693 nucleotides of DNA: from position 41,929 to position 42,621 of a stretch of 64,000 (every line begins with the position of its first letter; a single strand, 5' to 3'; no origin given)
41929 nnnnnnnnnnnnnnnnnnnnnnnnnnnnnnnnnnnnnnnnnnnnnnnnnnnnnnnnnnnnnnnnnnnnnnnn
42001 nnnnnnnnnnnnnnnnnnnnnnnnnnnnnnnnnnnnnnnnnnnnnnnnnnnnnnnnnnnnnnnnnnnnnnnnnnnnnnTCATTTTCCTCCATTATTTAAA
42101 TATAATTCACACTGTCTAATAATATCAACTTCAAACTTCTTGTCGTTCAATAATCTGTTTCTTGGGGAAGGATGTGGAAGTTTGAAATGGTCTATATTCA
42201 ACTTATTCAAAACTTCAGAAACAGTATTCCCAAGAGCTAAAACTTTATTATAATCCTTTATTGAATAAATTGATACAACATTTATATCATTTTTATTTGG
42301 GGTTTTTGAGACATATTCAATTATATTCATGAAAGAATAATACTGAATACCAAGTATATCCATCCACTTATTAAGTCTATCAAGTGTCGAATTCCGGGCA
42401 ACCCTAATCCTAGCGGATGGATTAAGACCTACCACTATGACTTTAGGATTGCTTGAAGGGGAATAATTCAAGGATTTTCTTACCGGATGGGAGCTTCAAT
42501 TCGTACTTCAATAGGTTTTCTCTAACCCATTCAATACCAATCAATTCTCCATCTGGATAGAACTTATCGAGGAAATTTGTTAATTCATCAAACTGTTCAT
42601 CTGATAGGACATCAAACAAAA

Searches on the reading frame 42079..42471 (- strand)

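Call 43: search_protein_families(library=pfam, proteins=[window:42079-42471:-], max_evalue=0.001)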
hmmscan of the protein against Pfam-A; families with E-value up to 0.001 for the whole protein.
window:42079-42471:- (130 aa): 2 families
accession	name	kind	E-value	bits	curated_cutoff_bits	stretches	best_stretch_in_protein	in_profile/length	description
PF03167.25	UDG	-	3.3e-05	24.4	24.3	1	3-112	3-129/141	Uracil DNA glycosylase superfamily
PF07799.17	DUF1643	-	0.00014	22.4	22.5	1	7-62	11-66/134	Protein of unknown function (DUF1643)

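Call 45: search_protein_families(library=ncbifam, proteins=[window:42079-42471:-], max_evalue=0.01)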
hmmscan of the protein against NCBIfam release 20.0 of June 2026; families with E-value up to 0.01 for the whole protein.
window:42079-42471:- (130 aa): 0 families
